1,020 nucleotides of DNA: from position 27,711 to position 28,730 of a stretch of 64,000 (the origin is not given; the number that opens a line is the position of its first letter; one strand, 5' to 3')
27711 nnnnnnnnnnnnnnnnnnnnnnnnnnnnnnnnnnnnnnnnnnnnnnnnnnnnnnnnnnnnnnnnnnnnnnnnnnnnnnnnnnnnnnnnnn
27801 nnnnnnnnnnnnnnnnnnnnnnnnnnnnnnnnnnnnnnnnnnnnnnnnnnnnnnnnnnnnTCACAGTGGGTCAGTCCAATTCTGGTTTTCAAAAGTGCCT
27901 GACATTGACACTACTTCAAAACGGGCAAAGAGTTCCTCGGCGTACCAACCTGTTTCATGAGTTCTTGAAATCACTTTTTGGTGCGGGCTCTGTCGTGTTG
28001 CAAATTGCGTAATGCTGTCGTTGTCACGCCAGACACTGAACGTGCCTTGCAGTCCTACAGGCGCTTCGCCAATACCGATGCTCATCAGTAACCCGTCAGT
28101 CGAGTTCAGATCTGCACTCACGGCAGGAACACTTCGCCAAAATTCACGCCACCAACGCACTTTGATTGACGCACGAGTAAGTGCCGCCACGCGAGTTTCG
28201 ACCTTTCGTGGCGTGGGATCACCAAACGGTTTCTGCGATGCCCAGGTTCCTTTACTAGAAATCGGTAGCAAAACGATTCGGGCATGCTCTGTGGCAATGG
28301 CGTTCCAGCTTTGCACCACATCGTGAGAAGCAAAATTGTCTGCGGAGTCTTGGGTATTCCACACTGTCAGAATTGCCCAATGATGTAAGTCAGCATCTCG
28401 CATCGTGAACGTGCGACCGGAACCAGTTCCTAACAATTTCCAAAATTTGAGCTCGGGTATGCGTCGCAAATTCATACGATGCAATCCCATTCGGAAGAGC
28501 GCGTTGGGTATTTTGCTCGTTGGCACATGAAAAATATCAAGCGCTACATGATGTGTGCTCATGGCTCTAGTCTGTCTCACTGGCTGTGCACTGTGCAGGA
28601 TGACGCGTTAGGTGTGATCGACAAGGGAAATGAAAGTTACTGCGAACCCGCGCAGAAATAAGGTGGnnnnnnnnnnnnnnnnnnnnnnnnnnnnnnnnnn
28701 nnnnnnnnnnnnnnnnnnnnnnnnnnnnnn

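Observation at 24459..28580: Tightly coupled crtA-like / cruF / GT2 / CrtI-family operon predicts an oxygenated carotenoid glycoside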

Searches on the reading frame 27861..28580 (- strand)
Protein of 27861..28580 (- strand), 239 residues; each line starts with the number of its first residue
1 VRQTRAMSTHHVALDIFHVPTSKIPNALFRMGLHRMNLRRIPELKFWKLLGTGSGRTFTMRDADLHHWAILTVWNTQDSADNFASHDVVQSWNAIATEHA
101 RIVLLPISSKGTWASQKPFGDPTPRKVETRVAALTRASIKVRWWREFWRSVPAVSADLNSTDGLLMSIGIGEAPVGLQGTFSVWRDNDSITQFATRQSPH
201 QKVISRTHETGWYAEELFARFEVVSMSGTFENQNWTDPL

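Call 5: search_protein_families(library=pfam, proteins=[window:27861-28580:-], max_evalue=0.01)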
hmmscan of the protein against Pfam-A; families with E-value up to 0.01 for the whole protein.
window:27861-28580:- (239 aa): 1 family
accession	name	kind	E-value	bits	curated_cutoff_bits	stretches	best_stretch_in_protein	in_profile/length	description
PF11695.14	DUF3291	-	0.0082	16.3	23.5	0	179-213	62-93/139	Domain of unknown function (DUF3291)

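Call 6: search_protein_families(library=ncbifam, proteins=[window:27861-28580:-], max_evalue=0.01)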
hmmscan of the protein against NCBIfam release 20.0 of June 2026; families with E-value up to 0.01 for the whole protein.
window:27861-28580:- (239 aa): 1 family
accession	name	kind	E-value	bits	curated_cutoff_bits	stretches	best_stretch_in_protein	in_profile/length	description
NF045923.1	SpheroidMoxCrtARhod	equivalog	6.8e-57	192.4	300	1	12-232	4-225/226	spheroidene monooxygenase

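Call 7: find_homologous_proteins(query=window:27861-28580:-, max_evalue=0.00001)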
Query window:27861-28580:- (239 aa): 3880 proteins with E <= 0.00001 among 4163 candidates; the best 120 are listed.
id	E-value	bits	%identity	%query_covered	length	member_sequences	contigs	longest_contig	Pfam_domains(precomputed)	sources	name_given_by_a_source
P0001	1.2e-155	534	100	97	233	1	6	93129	-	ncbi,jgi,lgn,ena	ncbi:MAG: monooxygenase [Actinomycetes bacterium]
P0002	6.3e-102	358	74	87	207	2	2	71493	-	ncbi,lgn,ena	-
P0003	1.5e-94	334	62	97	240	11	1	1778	-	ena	-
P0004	3.6e-93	329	64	95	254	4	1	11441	-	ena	-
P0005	1.7e-91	324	63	94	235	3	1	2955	-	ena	-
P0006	1.9e-91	324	64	93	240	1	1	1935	-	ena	-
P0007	1.8e-90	321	62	95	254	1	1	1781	-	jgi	-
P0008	1.4e-89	318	62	95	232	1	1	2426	-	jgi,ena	jgi:heme-degrading monooxygenase HmoA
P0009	1.7e-88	314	62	95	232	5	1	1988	-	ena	-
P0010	1.6e-87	311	61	92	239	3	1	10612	-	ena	-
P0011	2.9e-86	307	63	91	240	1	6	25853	-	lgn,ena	-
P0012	3.3e-86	307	61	95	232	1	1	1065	-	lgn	-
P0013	5.9e-86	306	60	93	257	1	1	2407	-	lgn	-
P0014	7.1e-86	306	62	92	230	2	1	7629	-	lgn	-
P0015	1.7e-85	304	59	93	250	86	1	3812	-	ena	-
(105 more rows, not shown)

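Call 16: find_encoding_contigs(protein=P0001, flank=10000, max_places=6)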
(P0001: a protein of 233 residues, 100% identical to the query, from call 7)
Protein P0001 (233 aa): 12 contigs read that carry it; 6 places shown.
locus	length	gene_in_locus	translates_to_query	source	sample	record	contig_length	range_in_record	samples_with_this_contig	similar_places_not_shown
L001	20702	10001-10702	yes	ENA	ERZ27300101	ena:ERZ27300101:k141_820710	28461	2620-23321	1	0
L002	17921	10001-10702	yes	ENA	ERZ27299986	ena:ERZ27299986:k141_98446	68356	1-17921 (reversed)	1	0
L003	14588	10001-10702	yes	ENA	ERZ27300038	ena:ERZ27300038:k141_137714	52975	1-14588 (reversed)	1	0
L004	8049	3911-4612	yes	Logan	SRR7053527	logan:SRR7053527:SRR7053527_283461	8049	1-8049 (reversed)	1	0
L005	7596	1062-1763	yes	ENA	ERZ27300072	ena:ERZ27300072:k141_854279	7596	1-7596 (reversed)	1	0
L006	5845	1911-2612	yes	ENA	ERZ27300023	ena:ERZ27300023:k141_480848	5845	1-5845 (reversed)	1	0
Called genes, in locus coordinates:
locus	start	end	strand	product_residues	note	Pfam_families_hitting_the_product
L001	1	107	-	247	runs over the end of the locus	PF00702:Hydrolase, PF13419:HAD_2, PF13242:Hydrolase_like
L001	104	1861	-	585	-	PF00587:tRNA-synt_2b, PF04073:tRNA_edit, PF03129:HGTP_anticodon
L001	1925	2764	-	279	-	PF13312:DUF4081, PF00583:Acetyltransf_1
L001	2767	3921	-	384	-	PF04551:GcpE, PF26540:GcpE_C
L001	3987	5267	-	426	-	PF02163:Peptidase_M50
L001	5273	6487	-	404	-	PF02670:DXP_reductoisom, PF08436:DXP_redisom_C, PF13288:DXPR_C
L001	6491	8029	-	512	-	PF00171:Aldedh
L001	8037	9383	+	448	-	PF00202:Aminotran_3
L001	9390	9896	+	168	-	PF04073:tRNA_edit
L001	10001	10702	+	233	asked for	-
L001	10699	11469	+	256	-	PF04240:Caroten_synth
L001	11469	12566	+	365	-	PF13506:Glyco_transf_21, PF00535:Glycos_transf_2, PF10111:Glyco_tranf_2_2 (weak), PF13641:Glyco_tranf_2_3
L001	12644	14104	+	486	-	PF01593:Amino_oxidase, PF13450:NAD_binding_8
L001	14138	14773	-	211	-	PF01066:CDP-OH_P_transf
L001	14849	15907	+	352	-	PF00348:polyprenyl_synt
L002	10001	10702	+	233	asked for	-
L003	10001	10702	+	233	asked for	-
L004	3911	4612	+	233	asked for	-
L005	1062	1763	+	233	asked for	-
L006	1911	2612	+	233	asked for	-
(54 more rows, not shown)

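Call 23: search_protein_representatives(protein=window:27861-28580:-)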
Query: 239 residues. Proteins with E-value up to 0.001 (for the whole library): 924; up to 1e-10: 592; up to 1e-30: 123. The best 150 are listed.
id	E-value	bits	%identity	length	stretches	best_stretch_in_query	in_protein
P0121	8.0e-67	241.6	51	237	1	12-232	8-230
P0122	8.5e-63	228.4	49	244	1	13-231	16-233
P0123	1.2e-57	211.5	46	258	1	12-232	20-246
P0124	6.1e-57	209.2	51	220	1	12-228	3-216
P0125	1.1e-56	208.4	47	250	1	12-231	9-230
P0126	2.5e-55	204.0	45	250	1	7-233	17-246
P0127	1.9e-54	201.1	47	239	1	12-230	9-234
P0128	6.7e-54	199.2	48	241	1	12-232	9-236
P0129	7.4e-54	199.1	45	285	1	10-231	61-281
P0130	2.6e-52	194.1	47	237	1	22-232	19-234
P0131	1.0e-51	192.1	49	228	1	11-230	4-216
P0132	4.2e-51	190.1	46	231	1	14-233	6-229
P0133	1.5e-50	188.3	44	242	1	9-232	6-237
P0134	1.0e-49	185.6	44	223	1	28-232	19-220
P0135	2.3e-49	184.4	45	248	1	7-230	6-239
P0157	2.7e-41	158.0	41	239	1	12-230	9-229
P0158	5.1e-41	157.1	42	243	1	18-233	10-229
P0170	2.6e-38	148.2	38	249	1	16-233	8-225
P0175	1.2e-37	146.0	35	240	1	13-231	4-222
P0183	1.3e-35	139.4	38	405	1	12-236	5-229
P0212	1.1e-33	133.1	36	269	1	32-238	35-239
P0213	1.8e-33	132.4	38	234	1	39-224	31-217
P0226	3.1e-32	128.3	35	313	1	15-233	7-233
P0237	2.9e-31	125.1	35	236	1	32-225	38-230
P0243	9.3e-31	123.5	34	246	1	35-230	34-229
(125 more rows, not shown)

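Call 25: find_related_loci(query=A1, collection=genome_contigs, flank=10000)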
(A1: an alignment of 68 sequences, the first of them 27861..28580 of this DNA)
Query A1 (239 aa) in genome_contigs; peptide patterns used: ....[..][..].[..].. (x = any residue, [..] = any of these).
599 stretches matched a pattern (row limit reached: there are more); 597 encode a relative of the query (tblastn E <= 1e-3); the best 80 are kept; 80 distinct loci.
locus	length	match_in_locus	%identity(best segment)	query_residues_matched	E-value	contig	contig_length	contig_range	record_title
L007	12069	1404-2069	58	11-232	7e-90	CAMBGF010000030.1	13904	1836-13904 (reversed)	MAG: Bifidobacterium breve isolate TrE-25oct19-270 genome assembly, contig: TrE-25oct19-C5572, whole genome shotgun sequ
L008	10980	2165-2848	57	2-230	4e-86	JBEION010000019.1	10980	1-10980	MAG: Candidatus Nanopelagicales bacterium isolate Sample-106-S6-bin-12 Sample_106_S6-bin_12-k141_1018750, whole genome s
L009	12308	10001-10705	56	2-237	3e-86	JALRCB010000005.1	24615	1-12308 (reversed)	MAG: Candidatus Nanopelagicales bacterium isolate HQM.3 NODE_5_length_24615_cov_3.938870, whole genome shotgun sequence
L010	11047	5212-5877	55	11-232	2e-80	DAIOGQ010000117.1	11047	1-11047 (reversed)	MAG TPA_asm: Kineosporiaceae bacterium isolate CTOTU26104 NODE_3364_length_11047_cov_6.156932, whole genome shotgun sequ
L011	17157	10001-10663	53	12-232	4e-76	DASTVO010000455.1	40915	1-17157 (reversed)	MAG TPA_asm: Actinomycetes bacterium isolate SMAG_U2361 k141_1423540, whole genome shotgun sequence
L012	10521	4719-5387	53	12-234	2e-75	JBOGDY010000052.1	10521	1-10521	MAG: Actinomycetes bacterium isolate SD8021_metabat2.bin.4 NODE_229_length_10521_cov_3.438330, whole genome shotgun sequ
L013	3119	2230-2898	52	12-234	3e-76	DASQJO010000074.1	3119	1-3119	MAG TPA_asm: Kineosporiaceae bacterium isolate SMAG_U11888 k141_328185, whole genome shotgun sequence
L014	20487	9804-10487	52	12-239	4e-75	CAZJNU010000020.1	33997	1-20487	MAG TPA_asm: uncultured Actinomycetes bacterium isolate SRP286056_co1_602 genome assembly, contig: NODE_1363_length_3399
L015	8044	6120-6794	52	12-234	8e-74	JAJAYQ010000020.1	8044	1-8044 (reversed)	MAG: Spirochaetaceae bacterium isolate CAN_BIN15 c_000000006615, whole genome shotgun sequence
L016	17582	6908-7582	52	12-239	8e-73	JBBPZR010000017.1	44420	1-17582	MAG: Mycobacteriales bacterium isolate bin.58 bin.58_S5Ck141_506226_length_44420_cov_32.2902, whole genome shotgun seque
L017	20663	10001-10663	53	12-232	7e-73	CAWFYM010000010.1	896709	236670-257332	MAG: uncultured Actinomycetota bacterium isolate MFD05442.bin.1.323 genome assembly, contig: contig_5621, whole genome s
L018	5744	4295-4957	52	12-232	3e-72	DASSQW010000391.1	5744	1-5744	MAG TPA_asm: Candidatus Nanopelagicales bacterium isolate SMAG_U473 k141_2234970, whole genome shotgun sequence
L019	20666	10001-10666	52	12-232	4e-72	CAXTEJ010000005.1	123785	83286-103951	MAG TPA_asm: uncultured Actinomycetales bacterium isolate private_T1887_metawrap_bin.12 genome assembly, contig: private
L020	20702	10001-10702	48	5-234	4e-72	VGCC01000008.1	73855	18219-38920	MAG: Actinomycetota bacterium isolate K_Offshore_80m_m2_226 K_Offshore_80m_m2_226_Ga0194132_10000597, whole genome shotg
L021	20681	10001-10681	52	12-238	2e-71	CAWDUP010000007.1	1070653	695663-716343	MAG: uncultured Actinomycetota bacterium isolate MFD05442.bin.1.346 genome assembly, contig: contig_9022, whole genome s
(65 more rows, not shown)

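Call 46: predict_structure(alignment_id=A1)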
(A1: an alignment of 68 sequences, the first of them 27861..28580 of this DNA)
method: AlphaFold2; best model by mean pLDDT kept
length: 239 residues; sequences in the alignment: 68
mean_pLDDT: 93.1   pTM: 0.90
mean pLDDT of the five models: 93.1, 92.5, 92.4, 92.3, 92.0
residues with pLDDT >= 90: 191; 70-90: 41; 50-70: 7; < 50: 0
segments of 3 or more residues with pLDDT < 50: none
pLDDT, mean of each block of 10 residues (from residue 1): 75 98 98 97 98 89 95 98 98 98 98 96 95 95 90 90 95 85 96 86 89 94 97 83
secondary structure, 60 per line:
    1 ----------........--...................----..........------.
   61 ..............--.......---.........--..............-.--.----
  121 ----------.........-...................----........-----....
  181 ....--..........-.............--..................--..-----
elements in order: E11-18 H21-39 E44-53 E63-74 H77-83 H87-95 E98-111 E131-139 H141-159 E164-171 E177-184 H187-196 H198-210 E213-230

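Call 48: search_dna_similar(query=window:27861-28580:-, collection=plasmids, mode=protein, max_evalue=0.00001, max_rows=40)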
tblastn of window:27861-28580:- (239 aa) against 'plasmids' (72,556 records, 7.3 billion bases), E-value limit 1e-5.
Records with a match: 10; places in all: 10; records where one place covers at least 80% of the query: 10.
Best place of each record, by identity: <60% 10.
By first word of the organism name: Sulfitobacter 3; Roseobacter 2; Nonomuraea 1; Roseinatronobacter 1; Deinococcus 1; Tateyamaria 1; Thalassococcus 1.
By predicted mobility (MOB-suite, as given by PLSDB): non-mobilizable 9; mobilizable 1.
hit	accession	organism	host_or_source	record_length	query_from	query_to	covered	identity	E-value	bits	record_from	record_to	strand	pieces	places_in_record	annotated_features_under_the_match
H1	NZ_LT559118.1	Nonomuraea gerenzanensis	-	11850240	6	239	98%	40.2%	1e-41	157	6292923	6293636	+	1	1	none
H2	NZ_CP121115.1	Roseinatronobacter sp. S2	cell culture,Alkaline Spring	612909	6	238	97%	38.0%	2e-36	142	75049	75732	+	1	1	spheroidene monooxygenase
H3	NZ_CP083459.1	Deinococcus taeanensis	whole organism,coastal dune soil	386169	12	238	95%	37.1%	1e-40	154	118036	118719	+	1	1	hypothetical protein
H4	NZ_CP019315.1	Tateyamaria omphalii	Single cell,seawater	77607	27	239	89%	38.3%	6e-35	138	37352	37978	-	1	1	spheroidene monooxygenase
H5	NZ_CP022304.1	Thalassococcus sp. S3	-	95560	1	234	98%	34.5%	5e-29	121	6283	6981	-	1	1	spheroidene monooxygenase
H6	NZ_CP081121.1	Sulfitobacter sp. S190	-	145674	12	233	93%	35.7%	5e-33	133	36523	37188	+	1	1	spheroidene monooxygenase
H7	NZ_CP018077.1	Sulfitobacter alexandrii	Alexandrium minutum,cell culture,cell ...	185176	27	239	89%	36.4%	5e-29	121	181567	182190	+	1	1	spheroidene monooxygenase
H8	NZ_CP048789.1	Roseobacter ponti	cell culture,seawater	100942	27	239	89%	35.0%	7e-31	127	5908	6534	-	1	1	spheroidene monooxygenase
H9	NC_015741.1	Roseobacter litoralis Och 149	seaweed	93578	27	234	87%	34.9%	3e-32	130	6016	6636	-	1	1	spheroidene monooxygenase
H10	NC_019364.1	Sulfitobacter guttiformis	-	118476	27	229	85%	35.5%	1e-28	120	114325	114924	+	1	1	spheroidene monooxygenase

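Call 49: fold_search(model_id=the predicted structure, library=pdb)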
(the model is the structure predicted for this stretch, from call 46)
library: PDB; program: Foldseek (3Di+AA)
matches with E <= 10: 1297; with E <= 0.001: 87
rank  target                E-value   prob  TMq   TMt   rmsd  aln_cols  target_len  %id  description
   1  3mcs_A                8.3e-12  1.00  0.40  0.44  15.9       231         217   14  Crystal structure of Putative monooxygenase (FN1347) from FUSOBACTERIUM NUCLEATUM SUBSP. NUCLEATUM ATCC 25586 at 2.55  (released 2010-05-19)
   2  3mcs_B                1.8e-11  1.00  0.40  0.44  16.0       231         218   14  Crystal structure of Putative monooxygenase (FN1347) from FUSOBACTERIUM NUCLEATUM SUBSP. NUCLEATUM ATCC 25586 at 2.55  (released 2010-05-19)
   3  3f44                  3.2e-11  1.00  0.38  0.43  15.9       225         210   13  Crystal structure of putative monooxygenase (YP_193413.1) from Lactobacillus acidophilus NCFM at 1.55 A resolution (released 2008-11-18)
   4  5f9p_B                5.3e-11  1.00  0.32  0.32  16.6       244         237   12  Crystal structure study of anthrone oxidase-like protein (released 2016-12-14)
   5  5f9p_A                1.9e-10  1.00  0.34  0.33  16.8       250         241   11  Crystal structure study of anthrone oxidase-like protein (released 2016-12-14)
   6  9kdp_B                5.7e-09  1.00  0.32  0.32  16.6       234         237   12  Crystal structure of monooxygenase PenE (released 2025-07-09)
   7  2pgc_A                6.8e-09  1.00  0.33  0.37  15.8       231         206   11  Crystal structure of a a marine metagenome protein (jcvi_pep_1096685590403) from uncultured marine organism at 2.53 A  (released 2007-04-24)
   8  9kdp_A                7.7e-09  1.00  0.34  0.34  16.7       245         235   11  Crystal structure of monooxygenase PenE (released 2025-07-09)
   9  3w08_A                8.2e-09  1.00  0.57  0.41   7.5       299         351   10  Crystal structure of aldoxime dehydratase (released 2013-02-20)
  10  6m35_A                9.3e-09  1.00  0.34  0.28  17.0       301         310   11  Crystal structure of sulfur oxygenase reductase from Sulfurisphaera tokodaii (released 2020-07-15)
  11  3a15_A                1.0e-08  1.00  0.53  0.39   7.6       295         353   12  Crystal Structure of Substrate-Free Form of Aldoxime Dehydratase (OxdRE) (released 2009-09-08)
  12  2pgc_C                1.1e-08  1.00  0.34  0.39  15.9       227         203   11  Crystal structure of a a marine metagenome protein (jcvi_pep_1096685590403) from uncultured marine organism at 2.53 A  (released 2007-04-24)
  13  3a17_C                1.5e-08  1.00  0.61  0.44   5.9       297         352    9  Crystal Structure of Aldoxime Dehydratase (OxdRE) in Complex with Butyraldoxime (Co-crystal) (released 2009-09-08)
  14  2pgc_B                1.5e-08  1.00  0.33  0.37  15.8       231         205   11  Crystal structure of a a marine metagenome protein (jcvi_pep_1096685590403) from uncultured marine organism at 2.53 A  (released 2007-04-24)
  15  3a17_D                1.8e-08  1.00  0.60  0.42   5.6       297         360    9  Crystal Structure of Aldoxime Dehydratase (OxdRE) in Complex with Butyraldoxime (Co-crystal) (released 2009-09-08)
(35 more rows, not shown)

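Call 51: get_annotated_region(hit=H9, flank=4000)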
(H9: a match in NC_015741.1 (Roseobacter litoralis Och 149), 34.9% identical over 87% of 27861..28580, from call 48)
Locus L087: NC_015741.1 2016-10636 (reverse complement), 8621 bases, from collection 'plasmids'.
description: Roseobacter litoralis Och 149 plasmid pRLO149_94, complete sequence
organism: Roseobacter litoralis Och 149 (NCBI taxid 391595)
taxonomy: Bacteria; Pseudomonadota; Alphaproteobacteria; Rhodobacterales; Roseobacteraceae; Roseobacter; Roseobacter litoralis; Roseobacter litoralis Och 149
host: -; source: seaweed; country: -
typing (MOB-suite, as given by PLSDB): non-mobilizable; replicon rep_cluster_376
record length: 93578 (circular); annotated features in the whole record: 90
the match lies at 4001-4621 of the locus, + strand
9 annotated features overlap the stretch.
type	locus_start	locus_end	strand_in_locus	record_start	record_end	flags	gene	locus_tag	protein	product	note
CDS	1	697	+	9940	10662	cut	-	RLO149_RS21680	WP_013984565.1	outer membrane beta-barrel protein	-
CDS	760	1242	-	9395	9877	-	-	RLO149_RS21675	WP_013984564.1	TspO/MBR family protein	-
CDS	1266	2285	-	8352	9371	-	-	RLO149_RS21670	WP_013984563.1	15-cis-phytoene synthase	GO:0008299 - isoprenoid biosynthetic process [Evidence IEA]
CDS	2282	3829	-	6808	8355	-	-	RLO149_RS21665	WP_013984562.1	phytoene desaturase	-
CDS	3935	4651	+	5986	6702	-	-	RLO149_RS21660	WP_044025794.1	spheroidene monooxygenase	-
CDS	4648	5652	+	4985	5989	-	bchI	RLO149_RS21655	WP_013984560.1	magnesium chelatase ATPase subunit I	GO:0015995 - chlorophyll biosynthetic process [Evidence IEA]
CDS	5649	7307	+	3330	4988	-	-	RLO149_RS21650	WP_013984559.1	magnesium chelatase subunit D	-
CDS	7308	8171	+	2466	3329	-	bchO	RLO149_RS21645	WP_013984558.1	alpha/beta fold hydrolase BchO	GO:0015979 - photosynthesis [Evidence IEA]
CDS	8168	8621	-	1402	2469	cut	-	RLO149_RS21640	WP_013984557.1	ParB N-terminal domain-containing protein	-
